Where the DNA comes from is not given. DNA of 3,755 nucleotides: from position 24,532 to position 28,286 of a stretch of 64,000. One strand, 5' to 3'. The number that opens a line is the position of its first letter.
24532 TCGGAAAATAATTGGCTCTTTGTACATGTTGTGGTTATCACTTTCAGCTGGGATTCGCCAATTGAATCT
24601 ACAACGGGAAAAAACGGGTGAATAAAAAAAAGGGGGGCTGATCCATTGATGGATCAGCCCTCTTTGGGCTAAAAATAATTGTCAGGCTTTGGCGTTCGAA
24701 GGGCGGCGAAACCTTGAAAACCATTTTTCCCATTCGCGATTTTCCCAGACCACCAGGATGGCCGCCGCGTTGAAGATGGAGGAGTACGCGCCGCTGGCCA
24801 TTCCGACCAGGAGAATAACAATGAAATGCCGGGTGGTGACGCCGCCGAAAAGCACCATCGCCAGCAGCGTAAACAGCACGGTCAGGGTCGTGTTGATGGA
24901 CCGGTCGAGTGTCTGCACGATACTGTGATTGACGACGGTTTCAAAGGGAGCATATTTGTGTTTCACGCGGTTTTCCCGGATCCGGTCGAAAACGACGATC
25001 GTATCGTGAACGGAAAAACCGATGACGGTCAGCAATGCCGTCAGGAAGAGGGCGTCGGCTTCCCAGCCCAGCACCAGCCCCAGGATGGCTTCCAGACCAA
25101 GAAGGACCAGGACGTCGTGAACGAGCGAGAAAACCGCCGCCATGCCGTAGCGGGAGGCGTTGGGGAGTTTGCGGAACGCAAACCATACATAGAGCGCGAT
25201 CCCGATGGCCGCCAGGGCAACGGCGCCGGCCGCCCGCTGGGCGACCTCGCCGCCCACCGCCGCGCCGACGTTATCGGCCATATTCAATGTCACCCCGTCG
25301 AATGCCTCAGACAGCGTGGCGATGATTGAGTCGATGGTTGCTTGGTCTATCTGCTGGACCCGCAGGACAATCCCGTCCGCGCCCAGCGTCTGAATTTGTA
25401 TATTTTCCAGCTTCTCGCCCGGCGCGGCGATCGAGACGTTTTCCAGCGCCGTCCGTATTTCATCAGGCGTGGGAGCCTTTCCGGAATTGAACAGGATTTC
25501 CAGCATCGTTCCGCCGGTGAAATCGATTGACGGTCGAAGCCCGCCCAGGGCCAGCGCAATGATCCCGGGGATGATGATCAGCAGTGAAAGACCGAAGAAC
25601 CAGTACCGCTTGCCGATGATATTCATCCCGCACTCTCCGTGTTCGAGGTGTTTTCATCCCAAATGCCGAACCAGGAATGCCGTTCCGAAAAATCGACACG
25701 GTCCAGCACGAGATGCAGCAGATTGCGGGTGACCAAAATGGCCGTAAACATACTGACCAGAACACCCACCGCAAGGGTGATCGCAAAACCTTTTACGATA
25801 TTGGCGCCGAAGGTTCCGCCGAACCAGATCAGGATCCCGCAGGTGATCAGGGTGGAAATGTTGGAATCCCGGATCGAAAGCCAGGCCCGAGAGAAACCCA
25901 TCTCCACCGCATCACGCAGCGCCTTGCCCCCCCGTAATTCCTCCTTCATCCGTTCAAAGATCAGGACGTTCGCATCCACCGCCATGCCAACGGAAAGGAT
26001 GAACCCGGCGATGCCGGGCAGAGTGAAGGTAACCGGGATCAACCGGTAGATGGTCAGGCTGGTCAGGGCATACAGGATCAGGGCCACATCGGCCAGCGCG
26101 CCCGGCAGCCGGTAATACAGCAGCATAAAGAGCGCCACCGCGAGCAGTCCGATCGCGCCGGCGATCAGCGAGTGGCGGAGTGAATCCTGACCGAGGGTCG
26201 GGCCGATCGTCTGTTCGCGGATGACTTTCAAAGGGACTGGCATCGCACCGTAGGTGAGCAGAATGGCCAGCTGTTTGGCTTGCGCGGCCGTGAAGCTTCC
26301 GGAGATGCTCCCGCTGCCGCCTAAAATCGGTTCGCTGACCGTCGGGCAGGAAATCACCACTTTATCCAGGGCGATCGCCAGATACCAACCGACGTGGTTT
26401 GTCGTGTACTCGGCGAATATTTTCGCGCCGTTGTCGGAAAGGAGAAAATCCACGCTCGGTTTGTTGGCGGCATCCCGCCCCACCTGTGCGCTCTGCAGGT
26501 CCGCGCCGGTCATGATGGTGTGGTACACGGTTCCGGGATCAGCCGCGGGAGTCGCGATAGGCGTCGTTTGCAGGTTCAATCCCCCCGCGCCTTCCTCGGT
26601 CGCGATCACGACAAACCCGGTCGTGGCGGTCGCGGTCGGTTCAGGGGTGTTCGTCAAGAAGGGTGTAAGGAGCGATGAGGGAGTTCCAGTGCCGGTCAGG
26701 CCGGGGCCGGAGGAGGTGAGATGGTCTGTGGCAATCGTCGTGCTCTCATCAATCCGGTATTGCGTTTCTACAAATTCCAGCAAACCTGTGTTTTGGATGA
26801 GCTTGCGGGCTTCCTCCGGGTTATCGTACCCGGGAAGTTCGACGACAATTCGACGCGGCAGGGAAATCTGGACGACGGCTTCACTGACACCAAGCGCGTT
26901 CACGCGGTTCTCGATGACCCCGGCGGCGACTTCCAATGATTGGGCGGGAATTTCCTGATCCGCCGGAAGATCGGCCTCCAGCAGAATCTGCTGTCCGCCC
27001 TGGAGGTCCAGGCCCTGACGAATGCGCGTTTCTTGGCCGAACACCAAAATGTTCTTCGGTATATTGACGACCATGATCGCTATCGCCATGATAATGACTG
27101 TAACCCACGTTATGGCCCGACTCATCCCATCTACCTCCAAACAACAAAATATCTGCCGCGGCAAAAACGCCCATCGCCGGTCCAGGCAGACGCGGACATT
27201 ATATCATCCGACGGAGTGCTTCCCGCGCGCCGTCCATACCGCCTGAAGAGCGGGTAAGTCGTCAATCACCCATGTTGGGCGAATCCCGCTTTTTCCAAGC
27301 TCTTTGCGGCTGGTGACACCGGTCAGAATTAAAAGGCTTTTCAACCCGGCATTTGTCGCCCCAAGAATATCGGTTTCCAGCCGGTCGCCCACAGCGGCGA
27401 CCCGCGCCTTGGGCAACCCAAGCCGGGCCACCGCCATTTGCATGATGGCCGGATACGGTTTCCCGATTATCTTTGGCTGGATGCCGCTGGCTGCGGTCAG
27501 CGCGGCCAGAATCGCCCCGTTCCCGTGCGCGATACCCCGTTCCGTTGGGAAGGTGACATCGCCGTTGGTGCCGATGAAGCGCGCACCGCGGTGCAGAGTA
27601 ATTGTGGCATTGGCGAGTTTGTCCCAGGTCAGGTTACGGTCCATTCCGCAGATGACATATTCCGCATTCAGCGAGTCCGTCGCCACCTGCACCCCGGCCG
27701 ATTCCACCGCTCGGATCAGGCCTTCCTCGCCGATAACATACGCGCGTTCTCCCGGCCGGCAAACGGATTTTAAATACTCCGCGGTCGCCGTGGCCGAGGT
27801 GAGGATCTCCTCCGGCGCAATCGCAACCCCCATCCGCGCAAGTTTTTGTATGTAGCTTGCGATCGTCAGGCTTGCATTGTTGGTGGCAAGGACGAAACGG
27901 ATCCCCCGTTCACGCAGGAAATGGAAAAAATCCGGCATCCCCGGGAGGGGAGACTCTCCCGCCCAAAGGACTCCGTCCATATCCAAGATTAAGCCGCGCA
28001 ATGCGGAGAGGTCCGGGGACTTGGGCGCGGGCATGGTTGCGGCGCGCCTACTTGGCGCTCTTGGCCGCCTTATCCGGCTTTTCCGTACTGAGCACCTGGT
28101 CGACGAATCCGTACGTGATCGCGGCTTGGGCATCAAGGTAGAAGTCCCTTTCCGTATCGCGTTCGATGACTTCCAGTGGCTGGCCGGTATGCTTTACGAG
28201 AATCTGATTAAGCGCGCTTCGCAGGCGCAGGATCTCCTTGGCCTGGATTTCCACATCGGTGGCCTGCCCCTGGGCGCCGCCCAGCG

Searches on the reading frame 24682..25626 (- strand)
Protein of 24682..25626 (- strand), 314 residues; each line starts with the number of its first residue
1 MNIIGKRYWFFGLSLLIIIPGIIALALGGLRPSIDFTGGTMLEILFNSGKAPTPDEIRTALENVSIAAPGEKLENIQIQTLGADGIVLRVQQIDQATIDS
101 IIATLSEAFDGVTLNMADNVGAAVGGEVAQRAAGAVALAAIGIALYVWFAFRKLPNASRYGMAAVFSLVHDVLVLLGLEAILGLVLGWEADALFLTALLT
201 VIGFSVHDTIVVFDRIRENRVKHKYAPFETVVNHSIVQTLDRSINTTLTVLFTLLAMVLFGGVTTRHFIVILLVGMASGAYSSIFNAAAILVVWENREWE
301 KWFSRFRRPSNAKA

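Call 42: search_protein_families(library=pfam, proteins=[window:24682-25626:-], max_evalue=0.0001)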
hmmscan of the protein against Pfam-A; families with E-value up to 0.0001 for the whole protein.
window:24682-25626:- (314 aa): 2 families
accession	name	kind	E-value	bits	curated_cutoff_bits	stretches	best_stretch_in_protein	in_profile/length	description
PF02355.23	SecD_SecF_C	-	2.5e-49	167.7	20.5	1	108-296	9-188/189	Protein export membrane protein SecD/SecF, C-terminal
PF07549.19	Sec_GG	-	7e-05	22.7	20.3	0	24-46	2-24/28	SecD/SecF GG Motif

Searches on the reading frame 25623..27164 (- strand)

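Call 42: search_protein_families(library=pfam, proteins=[window:25623-27164:-], max_evalue=0.0001)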
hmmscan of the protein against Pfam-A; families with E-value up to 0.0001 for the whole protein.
window:25623-27164:- (513 aa): 3 families
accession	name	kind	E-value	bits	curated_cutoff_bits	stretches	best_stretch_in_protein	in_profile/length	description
PF22599.2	SecDF_P1_head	-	1.8e-28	99.1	27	1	215-310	18-114/114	SecDF, P1 head subdomain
PF21760.3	SecD_1st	-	5.9e-19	67.7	27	1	80-134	4-58/60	Protein translocase subunit SecDF, P1 domain, N-terminal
PF02355.23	SecD_SecF_C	-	2.7e-14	53.5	20.5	1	313-485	14-185/189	Protein export membrane protein SecD/SecF, C-terminal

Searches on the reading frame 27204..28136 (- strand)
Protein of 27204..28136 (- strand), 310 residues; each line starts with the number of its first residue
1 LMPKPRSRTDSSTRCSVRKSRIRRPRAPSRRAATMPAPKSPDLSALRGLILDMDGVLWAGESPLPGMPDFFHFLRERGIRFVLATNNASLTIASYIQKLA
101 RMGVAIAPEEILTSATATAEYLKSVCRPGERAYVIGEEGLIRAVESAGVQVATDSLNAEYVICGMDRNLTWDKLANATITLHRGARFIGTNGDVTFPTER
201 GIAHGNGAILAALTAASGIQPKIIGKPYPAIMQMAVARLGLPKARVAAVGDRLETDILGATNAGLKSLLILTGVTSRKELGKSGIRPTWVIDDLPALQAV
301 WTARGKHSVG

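Call 42: search_protein_families(library=pfam, proteins=[window:27204-28136:-], max_evalue=0.0001)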
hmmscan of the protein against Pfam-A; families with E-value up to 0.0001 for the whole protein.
window:27204-28136:- (310 aa): 4 families
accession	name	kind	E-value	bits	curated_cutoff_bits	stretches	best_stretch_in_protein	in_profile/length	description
PF13344.12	Hydrolase_6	-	1.9e-28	98.9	27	1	50-150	2-101/101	Haloacid dehalogenase-like hydrolase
PF13242.12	Hydrolase_like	-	2.8e-23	82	22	1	224-296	2-74/75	HAD-hyrolase-like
PF00702.32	Hydrolase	-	4.6e-20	73.2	26.4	1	47-264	2-191/191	haloacid dehalogenase-like hydrolase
PF13419.12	HAD_2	-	2.4e-06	28.2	23.8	1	225-269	134-177/178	Haloacid dehalogenase-like hydrolase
